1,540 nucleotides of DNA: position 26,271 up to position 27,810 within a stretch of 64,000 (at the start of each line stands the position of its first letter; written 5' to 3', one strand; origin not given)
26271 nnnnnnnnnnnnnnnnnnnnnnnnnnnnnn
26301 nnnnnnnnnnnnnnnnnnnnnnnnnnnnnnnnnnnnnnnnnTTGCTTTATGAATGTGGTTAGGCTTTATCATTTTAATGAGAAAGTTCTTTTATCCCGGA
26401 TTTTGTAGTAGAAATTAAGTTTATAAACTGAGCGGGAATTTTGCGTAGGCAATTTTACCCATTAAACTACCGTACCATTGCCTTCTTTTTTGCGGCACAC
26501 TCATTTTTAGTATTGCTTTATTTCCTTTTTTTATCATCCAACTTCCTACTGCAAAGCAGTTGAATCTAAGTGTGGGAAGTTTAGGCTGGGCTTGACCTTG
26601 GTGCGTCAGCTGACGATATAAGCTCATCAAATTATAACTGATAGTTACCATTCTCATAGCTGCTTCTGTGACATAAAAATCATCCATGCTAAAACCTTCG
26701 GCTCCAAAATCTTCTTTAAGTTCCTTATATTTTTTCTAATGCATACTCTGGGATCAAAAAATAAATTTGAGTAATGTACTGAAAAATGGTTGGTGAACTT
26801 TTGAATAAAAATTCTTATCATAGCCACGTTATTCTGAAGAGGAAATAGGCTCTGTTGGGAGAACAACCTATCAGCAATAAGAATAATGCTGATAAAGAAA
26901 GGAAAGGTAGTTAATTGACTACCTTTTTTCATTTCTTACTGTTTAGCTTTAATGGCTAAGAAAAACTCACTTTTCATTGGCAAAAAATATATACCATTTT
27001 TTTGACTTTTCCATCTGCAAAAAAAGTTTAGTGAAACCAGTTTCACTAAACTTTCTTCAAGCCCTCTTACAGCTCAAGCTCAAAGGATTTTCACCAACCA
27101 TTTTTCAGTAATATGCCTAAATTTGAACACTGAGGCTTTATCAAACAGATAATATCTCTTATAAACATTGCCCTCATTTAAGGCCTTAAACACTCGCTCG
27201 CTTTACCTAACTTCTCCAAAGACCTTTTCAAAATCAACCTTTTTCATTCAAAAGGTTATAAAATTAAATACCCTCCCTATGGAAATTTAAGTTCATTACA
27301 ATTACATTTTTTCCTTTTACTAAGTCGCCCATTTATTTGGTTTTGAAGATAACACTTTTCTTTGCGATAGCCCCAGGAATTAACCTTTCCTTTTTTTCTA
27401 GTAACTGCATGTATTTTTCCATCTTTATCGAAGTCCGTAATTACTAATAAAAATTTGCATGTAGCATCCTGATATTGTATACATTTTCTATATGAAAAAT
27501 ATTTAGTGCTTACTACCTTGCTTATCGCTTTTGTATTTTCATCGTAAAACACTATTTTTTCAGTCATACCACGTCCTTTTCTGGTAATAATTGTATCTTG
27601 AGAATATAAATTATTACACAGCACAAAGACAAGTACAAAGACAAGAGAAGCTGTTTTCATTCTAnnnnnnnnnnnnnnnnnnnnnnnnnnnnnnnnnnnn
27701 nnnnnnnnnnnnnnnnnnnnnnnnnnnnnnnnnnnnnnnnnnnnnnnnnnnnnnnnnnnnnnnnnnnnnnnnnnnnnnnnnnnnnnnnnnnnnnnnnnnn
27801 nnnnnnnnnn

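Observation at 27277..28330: RHS C-terminal toxin domain with an HExxH zinc-metallopeptidase motif plus an adjacent secreted immunity-like gene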

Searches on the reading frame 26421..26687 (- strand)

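Call 13: search_protein_families(library=pfam, proteins=[window:26421-26687:-], max_evalue=0.01)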
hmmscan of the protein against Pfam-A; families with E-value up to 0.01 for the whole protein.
window:26421-26687:- (88 aa): 1 family
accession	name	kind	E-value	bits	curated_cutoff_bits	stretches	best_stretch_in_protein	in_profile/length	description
PF13701.12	DDE_Tnp_1_4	-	0.00067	18.4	34.7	1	5-79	354-430/435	Transposase DDE domain group 1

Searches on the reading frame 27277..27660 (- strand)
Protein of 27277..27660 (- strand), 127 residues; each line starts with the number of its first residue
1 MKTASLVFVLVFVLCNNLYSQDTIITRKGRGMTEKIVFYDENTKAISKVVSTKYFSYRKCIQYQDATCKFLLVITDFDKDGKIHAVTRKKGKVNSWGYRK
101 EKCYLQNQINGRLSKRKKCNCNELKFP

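Call 6: search_protein_families(library=pfam, proteins=[window:27280-27660:-], max_evalue=1)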
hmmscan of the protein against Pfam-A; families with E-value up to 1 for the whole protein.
seq(127 aa): 2 families
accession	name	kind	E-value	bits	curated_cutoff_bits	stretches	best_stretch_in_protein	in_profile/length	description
PF04772.17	Flu_B_M2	-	0.084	13.6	25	1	26-71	29-74/109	Influenza B matrix protein 2 (BM2)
PF20615.3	DUF6802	-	0.089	13.2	27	1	71-102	53-86/102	Family of unknown function (DUF6802)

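Call 7: search_protein_families(library=ncbifam, proteins=[window:27280-27660:-], max_evalue=1)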
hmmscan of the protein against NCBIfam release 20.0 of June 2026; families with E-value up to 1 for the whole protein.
seq(127 aa): 0 families

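Call 16: find_encoding_contigs(protein=window:27277-27660:-, flank=10000, max_places=6)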
Protein window:27277-27660:- (127 aa): no gene with exactly this product is on record in the collection.

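Call 53: find_homologous_proteins(query=A3, max_evalue=0.01)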
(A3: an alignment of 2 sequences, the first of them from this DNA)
Query A3 (2 sequences) (127 aa, profile of the alignment): 2 proteins with E <= 0.01 among 114 candidates.
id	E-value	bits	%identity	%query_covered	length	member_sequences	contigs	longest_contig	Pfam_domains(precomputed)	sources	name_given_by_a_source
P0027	1.3e-68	247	43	94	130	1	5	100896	-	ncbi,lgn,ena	-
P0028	3.7e-66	239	100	100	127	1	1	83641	-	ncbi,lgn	-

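Call 55: find_encoding_contigs(protein=P0027, flank=8000, max_places=6)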
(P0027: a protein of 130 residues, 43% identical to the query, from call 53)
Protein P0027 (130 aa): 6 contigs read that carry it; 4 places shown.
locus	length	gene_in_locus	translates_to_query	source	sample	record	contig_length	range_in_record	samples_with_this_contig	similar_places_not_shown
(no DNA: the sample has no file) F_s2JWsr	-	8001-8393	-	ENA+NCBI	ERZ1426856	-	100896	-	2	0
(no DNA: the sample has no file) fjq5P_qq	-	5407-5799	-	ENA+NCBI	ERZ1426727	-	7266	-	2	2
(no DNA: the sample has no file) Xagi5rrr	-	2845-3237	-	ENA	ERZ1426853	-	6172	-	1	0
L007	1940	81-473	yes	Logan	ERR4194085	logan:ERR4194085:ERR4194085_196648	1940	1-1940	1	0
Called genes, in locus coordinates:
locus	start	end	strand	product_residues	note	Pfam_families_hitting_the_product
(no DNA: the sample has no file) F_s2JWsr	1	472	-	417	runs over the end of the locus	PF00994:MoCF_biosynth, PF18146:CinA_KH, PF02464:CinA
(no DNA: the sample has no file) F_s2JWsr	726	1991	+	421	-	PF17293:Arm-DNA-bind_5, PF13102:Phage_int_SAM_5, PF00589:Phage_integrase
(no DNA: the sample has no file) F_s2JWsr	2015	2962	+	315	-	-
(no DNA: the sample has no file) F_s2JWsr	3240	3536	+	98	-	PF12728:HTH_17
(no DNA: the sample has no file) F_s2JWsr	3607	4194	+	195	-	-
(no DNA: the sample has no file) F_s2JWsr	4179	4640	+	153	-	-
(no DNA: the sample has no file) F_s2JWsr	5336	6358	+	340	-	-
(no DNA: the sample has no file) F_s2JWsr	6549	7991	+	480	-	-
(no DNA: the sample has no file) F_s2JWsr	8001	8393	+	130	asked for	-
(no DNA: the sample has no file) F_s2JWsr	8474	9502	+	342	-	PF14220:DUF4329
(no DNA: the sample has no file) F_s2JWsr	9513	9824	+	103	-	PF15631:Imm-NTF2-2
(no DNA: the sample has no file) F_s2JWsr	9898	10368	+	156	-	-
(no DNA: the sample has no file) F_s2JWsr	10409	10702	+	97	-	-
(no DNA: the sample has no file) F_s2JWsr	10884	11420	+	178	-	PF04222:DUF416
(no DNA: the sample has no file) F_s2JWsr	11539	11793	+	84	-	-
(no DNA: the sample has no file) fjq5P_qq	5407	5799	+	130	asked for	-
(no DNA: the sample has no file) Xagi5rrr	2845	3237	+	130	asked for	-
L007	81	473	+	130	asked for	-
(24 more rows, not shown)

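Call 56: list_cluster_members(proteins=[P0028, P0027])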
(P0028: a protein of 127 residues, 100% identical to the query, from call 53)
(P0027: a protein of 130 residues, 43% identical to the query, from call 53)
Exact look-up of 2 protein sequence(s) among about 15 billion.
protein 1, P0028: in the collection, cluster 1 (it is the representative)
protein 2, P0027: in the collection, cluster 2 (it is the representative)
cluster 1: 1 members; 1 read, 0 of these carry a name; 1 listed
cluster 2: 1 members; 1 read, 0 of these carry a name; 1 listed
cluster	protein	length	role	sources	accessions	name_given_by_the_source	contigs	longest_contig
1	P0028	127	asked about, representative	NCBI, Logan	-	-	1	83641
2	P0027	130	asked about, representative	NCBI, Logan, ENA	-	-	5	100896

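Call 74: find_related_loci(query=A3, collection=metagenome_contigs, flank=4000)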
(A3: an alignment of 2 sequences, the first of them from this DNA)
Query A3 (127 aa) in metagenome_contigs; peptide patterns used: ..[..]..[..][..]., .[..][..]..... (x = any residue, [..] = any of these).
250 stretches matched a pattern, but none encodes a relative of the query by tblastn (E <= 1e-3).

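Call 76: search_protein_families(library=pfam, proteins=[P0027], max_evalue=0.1)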
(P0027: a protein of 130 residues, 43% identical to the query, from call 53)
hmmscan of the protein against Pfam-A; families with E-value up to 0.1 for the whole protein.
P0027 (130 aa): 0 families

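Call 90: find_encoding_contigs(protein=P0028, flank=2000, max_places=3)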
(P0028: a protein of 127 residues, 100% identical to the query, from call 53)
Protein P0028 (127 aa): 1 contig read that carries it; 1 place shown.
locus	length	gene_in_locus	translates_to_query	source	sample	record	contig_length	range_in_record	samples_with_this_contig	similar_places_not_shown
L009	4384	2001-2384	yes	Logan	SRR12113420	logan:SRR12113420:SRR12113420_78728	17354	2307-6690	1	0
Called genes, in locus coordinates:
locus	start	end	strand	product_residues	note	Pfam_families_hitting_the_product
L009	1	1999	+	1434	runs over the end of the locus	?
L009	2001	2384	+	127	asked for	-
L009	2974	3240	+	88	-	-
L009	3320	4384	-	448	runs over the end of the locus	PF25021:TEN_NHL (weak), PF01436:NHL, PF25021:TEN_NHL (weak), PF18962:Por_Secre_tail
